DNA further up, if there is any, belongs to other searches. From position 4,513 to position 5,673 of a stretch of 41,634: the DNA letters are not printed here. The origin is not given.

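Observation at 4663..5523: Type IV pilin-like protein fused to two tandem dockerin-type modules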

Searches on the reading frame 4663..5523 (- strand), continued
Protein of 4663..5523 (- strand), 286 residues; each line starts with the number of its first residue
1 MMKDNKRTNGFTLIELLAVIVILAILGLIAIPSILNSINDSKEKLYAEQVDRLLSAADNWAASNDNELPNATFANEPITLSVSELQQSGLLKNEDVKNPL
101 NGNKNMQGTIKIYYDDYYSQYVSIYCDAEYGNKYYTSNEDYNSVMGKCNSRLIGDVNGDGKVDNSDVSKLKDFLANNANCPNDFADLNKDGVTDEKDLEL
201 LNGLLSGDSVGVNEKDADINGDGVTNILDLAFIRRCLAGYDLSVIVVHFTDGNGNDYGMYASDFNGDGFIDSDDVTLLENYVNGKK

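Call 49: find_related_loci(query=L093:117-1487:-, collection=genome_contigs, flank=10000)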
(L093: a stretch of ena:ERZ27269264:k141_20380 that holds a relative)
Query L093:117-1487:- (456 aa) in genome_contigs; peptide patterns used: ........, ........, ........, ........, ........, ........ (x = any residue, [..] = any of these).
370 stretches matched a pattern; 211 encode a relative of the query (tblastn E <= 1e-3); the best 80 are kept; 80 distinct loci.
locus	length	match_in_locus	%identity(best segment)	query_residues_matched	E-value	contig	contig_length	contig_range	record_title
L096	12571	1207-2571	86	1-456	0e+0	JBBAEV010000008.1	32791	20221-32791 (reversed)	MAG: Bacilli bacterium isolate SO_2017_LW2_23 scaffold_2979_c1_LW138R_2017, whole genome shotgun sequence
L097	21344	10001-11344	72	1-443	0e+0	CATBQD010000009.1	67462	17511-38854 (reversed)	MAG: uncultured Bacilli bacterium isolate extra-SRR5927706.69_1677798363 genome assembly, contig: NODE_215_length_67462_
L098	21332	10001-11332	72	1-445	0e+0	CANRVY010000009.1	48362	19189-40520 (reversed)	MAG TPA_asm: uncultured Tenericutes bacterium isolate SRR15730544_bin.10_metawrap_v1.3_MAG genome assembly, contig: NODE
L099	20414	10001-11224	77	1-409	0e+0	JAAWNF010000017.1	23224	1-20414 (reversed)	MAG: Bacilli bacterium isolate ABMPRH_22_1 SL341410_scaffold_3368, whole genome shotgun sequence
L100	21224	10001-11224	77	1-409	0e+0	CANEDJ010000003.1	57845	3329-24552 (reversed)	MAG TPA_asm: uncultured Tenericutes bacterium isolate SRR19981122_bin.17_metawrap_v1.3_MAG genome assembly, contig: NODE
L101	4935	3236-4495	76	1-417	0e+0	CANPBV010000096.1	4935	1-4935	MAG TPA_asm: uncultured Tenericutes bacterium isolate SRR15604531_bin.56_metawrap_v1.3_MAG genome assembly, contig: NODE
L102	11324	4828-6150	72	2-439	0e+0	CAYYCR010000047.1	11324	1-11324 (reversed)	MAG TPA_asm: uncultured Muribaculaceae bacterium isolate SRP287540_co2_371 genome assembly, contig: NODE_6424_length_113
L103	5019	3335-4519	76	1-395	0e+0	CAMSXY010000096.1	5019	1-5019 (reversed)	MAG TPA_asm: uncultured Bacillales bacterium isolate ERR9465699_bin.50_metawrap_v1.3_MAG genome assembly, contig: NODE.1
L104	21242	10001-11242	74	1-415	0e+0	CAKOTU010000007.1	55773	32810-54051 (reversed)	MAG: uncultured Bacilli bacterium isolate REFINED_METABAT215_TOP10_CONTIGS_1500_ASSEMBLY_K77_MERGED__Hadza_MoBio_hadza-E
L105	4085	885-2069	78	1-395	0e+0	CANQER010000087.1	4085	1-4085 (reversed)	MAG: uncultured Bacilli bacterium isolate Lapin-005__bin52 genome assembly, contig: Lapin-005__NODE_32716_length_4085_co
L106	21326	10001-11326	70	1-448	0e+0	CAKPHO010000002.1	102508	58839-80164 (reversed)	MAG: uncultured Bacilli bacterium isolate REFINED_METABAT215_TOP10_CONTIGS_1500_ASSEMBLY_K77_MERGED__Nepal_MoBio_Fiber-H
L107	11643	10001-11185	77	1-395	0e+0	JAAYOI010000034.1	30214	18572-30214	MAG: Mollicutes bacterium isolate AS21ysBPME_343 77964_AS21, whole genome shotgun sequence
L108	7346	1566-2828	72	1-419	0e+0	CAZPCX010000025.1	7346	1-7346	MAG TPA_asm: uncultured Muribaculaceae bacterium isolate SRP192927_co2_341 genome assembly, contig: NODE_21843_length_73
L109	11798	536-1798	73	1-419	0e+0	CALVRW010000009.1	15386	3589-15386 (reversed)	MAG: uncultured Bacilli bacterium isolate E17__bin332 genome assembly, contig: E17__k127_5370625, whole genome shotgun s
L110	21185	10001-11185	75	1-395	0e+0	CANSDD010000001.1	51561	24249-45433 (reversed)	MAG TPA_asm: uncultured Tenericutes bacterium isolate SRR15510215_bin.47_metawrap_v1.3_MAG genome assembly, contig: NODE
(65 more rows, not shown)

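Call 53: search_protein_families(library=pfam, proteins=[L097:8887-9393:-, L097:9405-9902:-, L097:10001-11566:+, L097:11663-12439:-, L097:12467-14362:-, L097:14909-15562:-, L097:15562-16650:-, L097:16640-18424:-, L097:7912-8892:+, L097:6857-7876:-], max_evalue=0.001)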
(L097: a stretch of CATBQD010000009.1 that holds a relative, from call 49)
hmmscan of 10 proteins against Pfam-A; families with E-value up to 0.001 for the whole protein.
L097:8887-9393:- (168 aa): 1 family
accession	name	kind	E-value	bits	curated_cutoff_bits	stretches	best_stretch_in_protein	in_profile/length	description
PF07963.17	N_methyl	-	2.7e-06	27.2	21.2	1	1-26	1-26/27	Prokaryotic N-terminal methylation motif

L097:9405-9902:- (165 aa): 0 families

L097:10001-11566:+ (521 aa): 6 families
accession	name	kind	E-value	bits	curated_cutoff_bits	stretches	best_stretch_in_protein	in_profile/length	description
PF00437.27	T2SSE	-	2.3e-126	421.8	24.9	1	9-387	5-369/370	Type II/IV secretion system protein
PF01935.23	DUF87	-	4.1e-05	24.2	23.2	0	150-176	27-54/220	Helicase HerA, central domain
PF13401.12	AAA_22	-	7.3e-05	23.5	27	1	146-189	5-48/130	AAA domain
PF20720.3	nSTAND3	-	0.00022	21.4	27.2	1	133-185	5-56/155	Novel STAND NTPase 3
PF13173.12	AAA_14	-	0.00035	21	27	1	146-237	2-84/129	AAA domain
PF25199.1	nSTAND_NTPase5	-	0.00078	19.7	34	0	147-191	42-87/145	Novel STAND NTPase 5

L097:11663-12439:- (258 aa): 2 families
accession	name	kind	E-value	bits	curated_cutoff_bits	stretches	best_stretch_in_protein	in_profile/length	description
PF06750.18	A24_N_bact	-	4.7e-31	107.1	23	1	11-93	1-83/84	Bacterial Peptidase A24 N-terminal domain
PF01478.23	Peptidase_A24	-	2.1e-13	51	26.5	1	105-213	2-103/104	Type IV leader peptidase family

L097:12467-14362:- (631 aa): 1 family
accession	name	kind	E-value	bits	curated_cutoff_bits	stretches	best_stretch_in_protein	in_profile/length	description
PF00482.28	T2SSF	-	6e-51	172.1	25.2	2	292-415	1-125/125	Type II secretion system (T2SS), protein F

L097:14909-15562:- (217 aa): 3 families
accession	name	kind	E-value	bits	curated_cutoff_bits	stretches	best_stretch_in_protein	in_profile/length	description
PF12847.13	Methyltransf_18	-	2.9e-38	131.7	27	1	3-148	1-151/151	Methyltransferase domain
PF04816.18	TrmK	-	5e-38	131.1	27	1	21-206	2-196/205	tRNA (adenine(22)-N(1))-methyltransferase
PF06325.19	PrmA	-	0.00052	20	22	1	7-92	152-234/296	Ribosomal protein L11 methyltransferase (PrmA)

L097:15562-16650:- (362 aa): 6 families
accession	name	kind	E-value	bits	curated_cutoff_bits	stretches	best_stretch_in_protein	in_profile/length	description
PF04539.22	Sigma70_r3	-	8.2e-29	100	25.3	1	207-283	1-77/78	Sigma-70 region 3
PF04542.20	Sigma70_r2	-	6e-25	87.3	24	1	128-198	1-71/71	Sigma-70 region 2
PF04545.22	Sigma70_r4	-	3.1e-19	68.7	24.1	1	297-349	2-50/50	Sigma-70, region 4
PF00140.25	Sigma70_r1_2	-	9.3e-15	54.7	22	1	90-122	1-33/34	Sigma-70 factor, region 1.2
PF03979.19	Sigma70_r1_1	-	1.7e-12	47.5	22.5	1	9-65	4-60/81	Sigma-70 factor, region 1.1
PF04218.19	CENP-B_N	-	0.00045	20.3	21.2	0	314-342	19-45/53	CENP-B N-terminal DNA-binding domain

L097:16640-18424:- (594 aa): 7 families
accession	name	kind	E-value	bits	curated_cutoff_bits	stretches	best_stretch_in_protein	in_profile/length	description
PF08275.17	DNAG_N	-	5.5e-38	130.4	26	1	133-260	1-128/128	DNA primase catalytic core, N-terminal domain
PF01807.25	Zn_ribbon_DnaG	-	2.7e-33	114.1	24.9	1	16-108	2-94/98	CHC2 zinc finger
PF13155.12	Toprim_2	-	7.4e-23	81.2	22.1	1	270-355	1-88/88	Toprim-like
PF13662.12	Toprim_4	-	6e-18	65.3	25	1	267-341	1-82/85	Toprim domain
PF01751.28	Toprim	-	5.8e-13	49.3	23.1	1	269-332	2-79/96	Toprim domain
PF10410.14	DnaB_bind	-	8.4e-11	42.4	20.6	1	374-429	1-56/56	DnaB-helicase binding domain of primase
PF13362.12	Toprim_3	-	5.4e-06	27.2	27.2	1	269-361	2-95/95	Toprim domain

L097:7912-8892:+ (326 aa): 1 family
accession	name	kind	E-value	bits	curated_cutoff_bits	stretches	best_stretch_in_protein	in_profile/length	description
PF07670.19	Gate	-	2.3e-09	38.1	29.6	1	42-140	3-100/104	Nucleoside recognition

L097:6857-7876:- (339 aa): 4 families
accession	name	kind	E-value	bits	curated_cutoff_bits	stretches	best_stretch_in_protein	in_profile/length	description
PF05362.19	Lon_C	-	1.6e-09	38.1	21.1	1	238-335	107-201/205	Lon protease (S16) C-terminal proteolytic domain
PF00595.29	PDZ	-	3.8e-06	27.6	23.2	1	139-191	24-79/81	PDZ domain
PF13180.12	PDZ_2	-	1.3e-05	25.8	27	1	139-198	11-73/80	PDZ domain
PF17820.7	PDZ_6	-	7.7e-05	22.8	27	1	154-181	15-43/54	PDZ domain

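Call 57: find_related_loci(query=A1, collection=genome_contigs, flank=10000)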
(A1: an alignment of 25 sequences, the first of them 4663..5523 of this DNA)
Query A1 (286 aa) in genome_contigs; peptide patterns used: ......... (x = any residue, [..] = any of these).
595 stretches matched a pattern (row limit reached: there are more); 314 encode a relative of the query (tblastn E <= 1e-3); the best 80 are kept; 80 distinct loci.
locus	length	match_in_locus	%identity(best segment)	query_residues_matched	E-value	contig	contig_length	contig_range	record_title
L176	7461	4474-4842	41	4-128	1e-19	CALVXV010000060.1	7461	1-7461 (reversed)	MAG: uncultured Bacilli bacterium isolate BRZ_MN__bin27 genome assembly, contig: BRZ_MN__NODE_6955_length_7461_cov_10.85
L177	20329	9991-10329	41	4-121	1e-18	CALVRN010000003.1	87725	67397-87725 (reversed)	MAG: uncultured Bacilli bacterium isolate BRZ_ID__bin45 genome assembly, contig: BRZ_ID__NODE_435_length_87725_cov_27.11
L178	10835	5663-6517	29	1-284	6e-17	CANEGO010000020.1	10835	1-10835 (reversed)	MAG TPA_asm: uncultured Clostridium sp. isolate SRR18439538_bin.11_metawrap_v1.3_MAG genome assembly, contig: NODE.1912_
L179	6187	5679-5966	44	4-103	8e-16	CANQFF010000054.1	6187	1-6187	MAG: uncultured Bacilli bacterium isolate Lapin-005__bin51 genome assembly, contig: Lapin-005__NODE_18173_length_6187_co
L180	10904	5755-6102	34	7-125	1e-15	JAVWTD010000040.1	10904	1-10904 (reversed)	MAG: Bacilli bacterium isolate CGS3Y3-bin41 NODE_4613_length_10904_cov_14.379574, whole genome shotgun sequence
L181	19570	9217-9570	44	9-128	2e-15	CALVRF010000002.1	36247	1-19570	MAG: uncultured Bacilli bacterium isolate BRZ_GA__bin21 genome assembly, contig: BRZ_GA__NODE_1760_length_36247_cov_7.06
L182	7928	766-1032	41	7-99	8e-15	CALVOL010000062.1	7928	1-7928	MAG: uncultured Bacilli bacterium isolate BRZ_IE__bin60 genome assembly, contig: BRZ_IE__NODE_14004_length_7928_cov_21.8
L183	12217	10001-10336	35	7-121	1e-14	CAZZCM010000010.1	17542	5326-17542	MAG TPA_asm: uncultured Muribaculaceae bacterium isolate SRP222994_co1_288 genome assembly, contig: NODE_6703_length_175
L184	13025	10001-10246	45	10-95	1e-14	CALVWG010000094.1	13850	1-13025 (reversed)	MAG: uncultured Bacilli bacterium isolate E07__bin156 genome assembly, contig: E07__k127_1716062, whole genome shotgun s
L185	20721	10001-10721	37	3-125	2e-14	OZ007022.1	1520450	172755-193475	MAG: uncultured Bacilli bacterium isolate 6730_HET_VAC_s0.ctg000451l_hifiasm_large MAG genome assembly, chromosome: 1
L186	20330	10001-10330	32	9-136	2e-13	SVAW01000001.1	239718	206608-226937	MAG: Bacillota bacterium isolate SIG212 NODE_596_length_239718_cov_11.209244, whole genome shotgun sequence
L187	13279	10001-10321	36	9-113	2e-13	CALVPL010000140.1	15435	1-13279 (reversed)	MAG: uncultured Bacilli bacterium isolate E12__bin133 genome assembly, contig: E12__k127_1110388, whole genome shotgun s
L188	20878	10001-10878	37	1-153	2e-13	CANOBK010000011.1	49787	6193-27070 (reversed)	MAG TPA_asm: uncultured Bacillales bacterium isolate SRR19759455_bin.3_metawrap_v1.3_MAG genome assembly, contig: NODE.1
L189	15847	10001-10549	33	7-183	5e-13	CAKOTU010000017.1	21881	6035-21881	MAG: uncultured Bacilli bacterium isolate REFINED_METABAT215_TOP10_CONTIGS_1500_ASSEMBLY_K77_MERGED__Hadza_MoBio_hadza-E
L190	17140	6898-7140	41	4-86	6e-13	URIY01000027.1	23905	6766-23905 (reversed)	uncultured Tenericutes bacterium isolate UMGS1045 genome assembly, contig: NODE_1393_length_23905_cov_15.406331, whole g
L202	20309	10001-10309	36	7-112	9e-12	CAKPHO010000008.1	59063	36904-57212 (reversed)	MAG: uncultured Bacilli bacterium isolate REFINED_METABAT215_TOP10_CONTIGS_1500_ASSEMBLY_K77_MERGED__Nepal_MoBio_Fiber-H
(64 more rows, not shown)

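Call 69: search_protein_families(library=ncbifam, proteins=[L097:10001-11566:+, L097:12467-14362:-, L097:11663-12439:-, L097:8887-9393:-, L097:9405-9902:-], max_evalue=0.001)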
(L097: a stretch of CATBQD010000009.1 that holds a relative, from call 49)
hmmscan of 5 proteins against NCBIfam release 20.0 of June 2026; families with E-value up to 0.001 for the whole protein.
L097:10001-11566:+ (521 aa): 20 families
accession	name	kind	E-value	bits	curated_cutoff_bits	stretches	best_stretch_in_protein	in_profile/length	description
TIGR02533.1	type_II_gspE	equivalog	6.3e-145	483.5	630.25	1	9-388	106-484/486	type II secretion system ATPase GspE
TIGR02538.1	type_IV_pilB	equivalog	1.5e-142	476.1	675.65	1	8-388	177-560/564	type IV-A pilus assembly ATPase PilB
NF007755.0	PRK10436.1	equivalog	4.2e-133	444.4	617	1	8-390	81-459/465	type II secretion system protein GspE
NF053534.1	T4PilAsmATPsTfpB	equivalog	1.4e-123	413.4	850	1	4-390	193-582/584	type IV pilus assembly ATPase TfpB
NF041000.1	ATPase_ComGA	equivalog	5.7e-79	264.9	300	1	18-282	2-265/267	competence type IV pilus ATPase ComGA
TIGR01420.1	pilT_fam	subfamily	3.6e-54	184.3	319.1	1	16-284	2-270/343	PilT/PilU family type 4a pilus ATPase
TIGR02525.1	plasmid_TraJ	equivalog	5.3e-28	98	368.3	1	113-263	122-273/372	plasmid transfer ATPase TraJ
TIGR02524.1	dot_icm_DotB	equivalog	1.3e-23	83.8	463.3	1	137-261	125-258/358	Dot/Icm type IV secretion system ATPase DotB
TIGR02782.1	TrbB_P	equivalog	2.8e-17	63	304.55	1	147-260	137-253/303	P-type conjugative transfer ATPase TrbB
NF058587.1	archaellum_moto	equivalog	9.6e-17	60.9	550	1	148-260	277-394/527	archaellum flagellar ATPase motor FlaI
TIGR02788.1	VirB11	equivalog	6.1e-16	58.3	249.95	1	133-263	131-266/308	P-type DNA transfer ATPase VirB11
NF010469.0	PRK13894.1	subfamily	2.5e-15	56.7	508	1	136-261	139-266/320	conjugal transfer ATPase TrbB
TIGR03819.1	heli_sec_ATPase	hypoth_equivalog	8.4e-15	54.8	373.15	1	62-259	97-297/340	TadA family conjugal transfer-associated ATPase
NF010407.0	PRK13833.1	subfamily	1.9e-13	50.6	499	1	149-263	147-263/323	conjugal transfer protein TrbB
NF010425.0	PRK13851.1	equivalog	2.5e-09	36.5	461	1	133-261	149-282/344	type IV secretion system protein VirB11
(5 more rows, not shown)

L097:12467-14362:- (631 aa): 6 families
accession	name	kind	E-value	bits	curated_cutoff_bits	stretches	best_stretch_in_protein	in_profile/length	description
TIGR02120.1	GspF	equivalog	2.7e-86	290.3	424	1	226-626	1-400/401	type II secretion system inner membrane protein GspF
NF052607.1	T4PiliAsmPilCThrm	equivalog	2.6e-74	250.8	700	1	225-624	3-401/406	type IV pilus assembly protein PilC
NF007861.0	PRK10573.1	equivalog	2.1e-70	237.8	401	1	222-628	3-399/401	protein transport protein HofC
NF052606.1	T4PiliAsmPilCMyx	equivalog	2.9e-68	230.6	700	1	217-628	13-419/419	type IV pilus assembly protein PilC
NF047826.1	T3SSXpsF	equivalog_domain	2e-58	198.1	650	1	225-627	3-404/405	type II secretion system protein XpsF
NF041012.2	T4P_ComGB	equivalog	6.4e-41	140.8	240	1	288-623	2-330/332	competence type IV pilus assembly protein ComGB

L097:11663-12439:- (258 aa): 0 families

L097:8887-9393:- (168 aa): 0 families

L097:9405-9902:- (165 aa): 1 family
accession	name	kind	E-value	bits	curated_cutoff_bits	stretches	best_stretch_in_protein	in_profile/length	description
NF008969.0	PRK12317.1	subfamily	0.00078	18.1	502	1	89-149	123-183/426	elongation factor 1-alpha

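Call 76: list_cluster_members(proteins=[P0129, P0130, P0131, P0139, P0142, P0153, P0002, P0007, P0127, P0133])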
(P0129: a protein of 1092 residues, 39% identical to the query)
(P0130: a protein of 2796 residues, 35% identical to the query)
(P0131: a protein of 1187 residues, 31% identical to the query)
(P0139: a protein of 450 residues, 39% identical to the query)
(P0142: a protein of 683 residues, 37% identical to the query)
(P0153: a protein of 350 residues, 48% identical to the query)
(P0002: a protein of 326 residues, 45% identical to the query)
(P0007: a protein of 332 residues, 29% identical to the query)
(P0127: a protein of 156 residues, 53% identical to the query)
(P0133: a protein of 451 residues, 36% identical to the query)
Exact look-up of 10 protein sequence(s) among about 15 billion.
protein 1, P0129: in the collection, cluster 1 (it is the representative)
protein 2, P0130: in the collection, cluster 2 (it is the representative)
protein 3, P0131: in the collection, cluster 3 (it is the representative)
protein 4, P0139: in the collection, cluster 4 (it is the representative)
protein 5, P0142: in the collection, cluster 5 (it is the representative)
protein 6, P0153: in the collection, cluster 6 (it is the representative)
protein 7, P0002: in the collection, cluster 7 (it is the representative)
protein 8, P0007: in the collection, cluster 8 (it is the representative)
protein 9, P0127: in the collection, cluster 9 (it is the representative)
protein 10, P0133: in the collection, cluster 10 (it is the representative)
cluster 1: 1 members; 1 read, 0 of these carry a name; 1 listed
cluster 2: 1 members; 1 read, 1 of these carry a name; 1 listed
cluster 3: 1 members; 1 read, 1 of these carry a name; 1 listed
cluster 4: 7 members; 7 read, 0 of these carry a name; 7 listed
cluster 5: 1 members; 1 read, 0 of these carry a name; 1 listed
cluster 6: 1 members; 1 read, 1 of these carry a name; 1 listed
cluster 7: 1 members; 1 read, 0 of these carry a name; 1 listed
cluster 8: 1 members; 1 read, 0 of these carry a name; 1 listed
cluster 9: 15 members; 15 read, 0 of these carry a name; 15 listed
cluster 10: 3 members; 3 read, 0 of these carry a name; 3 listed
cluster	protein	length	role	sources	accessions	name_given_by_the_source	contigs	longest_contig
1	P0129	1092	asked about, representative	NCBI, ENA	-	-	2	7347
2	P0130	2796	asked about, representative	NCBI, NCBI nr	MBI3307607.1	MAG: hypothetical protein HYZ84_07375, partial [Candidatus Omnitrophica bacterium] | hypothetical protein [Candidatus Omnitrophota bacterium]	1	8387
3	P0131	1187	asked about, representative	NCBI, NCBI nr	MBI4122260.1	MAG: peptidoglycan-binding protein [Parcubacteria group bacterium] | peptidoglycan-binding protein [Parcubacteria group bacterium]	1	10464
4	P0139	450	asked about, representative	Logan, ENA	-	-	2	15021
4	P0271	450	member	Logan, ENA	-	-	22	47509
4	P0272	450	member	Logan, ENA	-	-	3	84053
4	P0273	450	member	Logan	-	-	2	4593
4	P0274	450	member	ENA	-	-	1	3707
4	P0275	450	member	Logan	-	-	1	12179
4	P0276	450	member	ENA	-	-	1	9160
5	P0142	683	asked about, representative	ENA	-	-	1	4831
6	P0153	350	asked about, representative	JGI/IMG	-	hypothetical protein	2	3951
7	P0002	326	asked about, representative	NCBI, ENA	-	-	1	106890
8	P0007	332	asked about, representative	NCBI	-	-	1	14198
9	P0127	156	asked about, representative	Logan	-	-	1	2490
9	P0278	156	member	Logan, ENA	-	-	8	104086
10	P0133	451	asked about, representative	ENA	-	-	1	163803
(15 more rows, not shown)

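Call 77: find_encoding_contigs(protein=P0278, flank=10000, max_places=3)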
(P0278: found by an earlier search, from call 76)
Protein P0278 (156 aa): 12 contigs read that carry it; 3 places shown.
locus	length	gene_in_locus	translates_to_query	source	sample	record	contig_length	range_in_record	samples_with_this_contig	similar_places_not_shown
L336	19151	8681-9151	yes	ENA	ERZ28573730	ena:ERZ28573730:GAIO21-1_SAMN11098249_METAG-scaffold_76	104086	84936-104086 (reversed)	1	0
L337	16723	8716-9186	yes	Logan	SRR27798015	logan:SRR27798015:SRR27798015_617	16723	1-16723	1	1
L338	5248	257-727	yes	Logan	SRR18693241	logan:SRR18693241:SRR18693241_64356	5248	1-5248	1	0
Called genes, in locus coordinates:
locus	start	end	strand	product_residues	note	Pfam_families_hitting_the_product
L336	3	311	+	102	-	?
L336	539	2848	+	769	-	PF00005:ABC_tran, PF02463:SMC_N (weak), PF13304:AAA_21 (faint), PF02687:FtsX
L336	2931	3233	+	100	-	-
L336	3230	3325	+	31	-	-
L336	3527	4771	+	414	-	-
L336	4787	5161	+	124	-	-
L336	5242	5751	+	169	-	-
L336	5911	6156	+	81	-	-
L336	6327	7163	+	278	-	-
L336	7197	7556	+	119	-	PF13811:DUF4186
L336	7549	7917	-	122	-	PF12670:DUF3792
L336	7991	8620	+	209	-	PF04239:DUF421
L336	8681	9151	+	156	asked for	PF07963:N_methyl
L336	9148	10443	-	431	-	PF01943:Polysacc_synt, PF13440:Polysacc_synt_3 (faint), PF01554:MatE, PF03023:MurJ (weak)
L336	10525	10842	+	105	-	PF13797:Post_transc_reg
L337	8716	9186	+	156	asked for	PF07963:N_methyl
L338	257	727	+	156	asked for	PF07963:N_methyl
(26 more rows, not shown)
